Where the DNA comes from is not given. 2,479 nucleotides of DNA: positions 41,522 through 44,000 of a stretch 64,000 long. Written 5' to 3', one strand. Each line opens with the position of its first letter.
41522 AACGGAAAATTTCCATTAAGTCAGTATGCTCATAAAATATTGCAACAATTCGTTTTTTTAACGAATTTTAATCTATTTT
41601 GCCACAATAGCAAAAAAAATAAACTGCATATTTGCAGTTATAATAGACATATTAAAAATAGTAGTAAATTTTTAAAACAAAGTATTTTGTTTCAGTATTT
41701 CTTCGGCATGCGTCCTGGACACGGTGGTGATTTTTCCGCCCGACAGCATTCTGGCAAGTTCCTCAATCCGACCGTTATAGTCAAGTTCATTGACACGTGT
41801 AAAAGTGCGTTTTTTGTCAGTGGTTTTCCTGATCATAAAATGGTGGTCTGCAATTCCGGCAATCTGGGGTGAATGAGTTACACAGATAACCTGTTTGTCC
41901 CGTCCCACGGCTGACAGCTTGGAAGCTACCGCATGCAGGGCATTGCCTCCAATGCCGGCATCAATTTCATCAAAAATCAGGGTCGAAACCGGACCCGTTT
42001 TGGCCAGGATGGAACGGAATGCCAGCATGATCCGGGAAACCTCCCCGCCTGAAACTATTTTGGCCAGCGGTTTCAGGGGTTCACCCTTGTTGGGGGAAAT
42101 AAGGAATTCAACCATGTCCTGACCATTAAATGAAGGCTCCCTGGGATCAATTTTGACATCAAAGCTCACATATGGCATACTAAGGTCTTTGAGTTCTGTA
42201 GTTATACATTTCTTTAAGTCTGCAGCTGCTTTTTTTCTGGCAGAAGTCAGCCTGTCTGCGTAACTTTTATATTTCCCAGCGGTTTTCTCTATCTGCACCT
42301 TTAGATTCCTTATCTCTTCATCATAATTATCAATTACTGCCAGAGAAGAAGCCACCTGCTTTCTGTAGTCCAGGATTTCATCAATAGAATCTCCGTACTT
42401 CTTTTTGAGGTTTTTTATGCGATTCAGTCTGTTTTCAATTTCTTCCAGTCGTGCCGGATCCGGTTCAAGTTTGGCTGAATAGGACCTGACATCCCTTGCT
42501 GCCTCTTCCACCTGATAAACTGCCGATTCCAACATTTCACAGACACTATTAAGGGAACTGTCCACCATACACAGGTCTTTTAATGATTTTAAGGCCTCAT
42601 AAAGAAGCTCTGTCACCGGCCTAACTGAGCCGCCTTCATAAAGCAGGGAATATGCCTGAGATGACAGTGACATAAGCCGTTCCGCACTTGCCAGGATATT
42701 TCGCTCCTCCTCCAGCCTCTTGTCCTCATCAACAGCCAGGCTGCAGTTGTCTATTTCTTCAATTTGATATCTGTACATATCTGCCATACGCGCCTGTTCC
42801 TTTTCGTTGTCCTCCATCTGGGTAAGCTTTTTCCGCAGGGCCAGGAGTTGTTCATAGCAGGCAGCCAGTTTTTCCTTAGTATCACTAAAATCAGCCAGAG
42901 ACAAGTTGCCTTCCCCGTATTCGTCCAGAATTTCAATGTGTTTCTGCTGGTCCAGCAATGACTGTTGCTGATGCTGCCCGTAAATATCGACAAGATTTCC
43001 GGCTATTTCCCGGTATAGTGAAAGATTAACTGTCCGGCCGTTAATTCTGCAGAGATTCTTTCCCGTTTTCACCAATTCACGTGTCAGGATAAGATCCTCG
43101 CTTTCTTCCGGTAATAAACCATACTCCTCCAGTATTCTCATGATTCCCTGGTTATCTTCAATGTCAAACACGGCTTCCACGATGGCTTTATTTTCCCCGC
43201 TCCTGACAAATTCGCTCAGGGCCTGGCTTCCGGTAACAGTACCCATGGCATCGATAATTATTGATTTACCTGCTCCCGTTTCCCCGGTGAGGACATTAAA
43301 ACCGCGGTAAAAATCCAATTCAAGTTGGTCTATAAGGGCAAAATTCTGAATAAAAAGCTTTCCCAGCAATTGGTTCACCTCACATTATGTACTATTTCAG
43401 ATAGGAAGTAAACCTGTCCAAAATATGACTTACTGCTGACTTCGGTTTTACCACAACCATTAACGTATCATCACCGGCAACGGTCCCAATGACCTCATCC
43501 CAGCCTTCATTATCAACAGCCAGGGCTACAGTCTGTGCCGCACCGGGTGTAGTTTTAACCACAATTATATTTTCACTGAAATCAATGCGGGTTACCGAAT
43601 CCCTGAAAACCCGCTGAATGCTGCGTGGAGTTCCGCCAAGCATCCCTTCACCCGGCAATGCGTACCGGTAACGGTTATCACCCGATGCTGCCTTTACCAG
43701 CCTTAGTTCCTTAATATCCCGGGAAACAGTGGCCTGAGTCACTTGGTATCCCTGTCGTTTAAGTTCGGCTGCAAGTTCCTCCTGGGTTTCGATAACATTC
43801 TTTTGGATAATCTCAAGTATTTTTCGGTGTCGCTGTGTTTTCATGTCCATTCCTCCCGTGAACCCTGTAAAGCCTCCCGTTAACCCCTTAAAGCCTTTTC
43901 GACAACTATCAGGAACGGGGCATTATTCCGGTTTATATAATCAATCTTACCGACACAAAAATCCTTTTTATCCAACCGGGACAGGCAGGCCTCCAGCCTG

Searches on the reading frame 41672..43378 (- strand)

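Call 40: search_protein_families(library=pfam, proteins=[window:41672-43378:-])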
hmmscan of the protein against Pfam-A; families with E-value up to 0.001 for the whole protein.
window:41672-43378:- (568 aa): 6 families
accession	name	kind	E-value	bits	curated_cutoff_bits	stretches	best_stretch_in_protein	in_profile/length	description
PF02463.25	SMC_N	-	5.1e-21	75.6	40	1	5-522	2-217/220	RecF/RecN/SMC N terminal domain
PF13476.12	AAA_23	-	1.2e-14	55.9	27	1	7-209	1-177/201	AAA domain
PF13175.12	AAA_15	-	8.8e-08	32.6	32.1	1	7-507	5-374/374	AAA ATPase domain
PF13304.12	AAA_21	-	5.5e-06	27.1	27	0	452-506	246-302/304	AAA domain, putative AbiEii toxin, Type IV TA system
PF13555.12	AAA_29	-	0.00015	21.8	27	1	15-48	11-45/61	P-loop containing region of AAA domain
PF05531.17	NPV_P10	-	0.00042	21.2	29.8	0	280-323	20-63/75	Nucleopolyhedrovirus P10 protein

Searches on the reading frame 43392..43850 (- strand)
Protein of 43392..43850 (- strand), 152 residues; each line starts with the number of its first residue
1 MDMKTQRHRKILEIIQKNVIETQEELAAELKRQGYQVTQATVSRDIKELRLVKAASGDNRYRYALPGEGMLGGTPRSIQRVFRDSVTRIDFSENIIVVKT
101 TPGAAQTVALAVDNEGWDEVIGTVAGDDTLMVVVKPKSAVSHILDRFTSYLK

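Call 40: search_protein_families(library=pfam, proteins=[window:43392-43850:-])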
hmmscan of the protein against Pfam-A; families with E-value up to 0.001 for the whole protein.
window:43392-43850:- (152 aa): 2 families
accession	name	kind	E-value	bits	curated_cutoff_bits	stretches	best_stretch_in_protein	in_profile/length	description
PF01316.27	Arg_repressor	-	2.7e-25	88.3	27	1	4-68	3-67/70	Arginine repressor, DNA binding domain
PF02863.23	Arg_repressor_C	-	5.4e-25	87.5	25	1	82-148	1-67/68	Arginine repressor, C-terminal domain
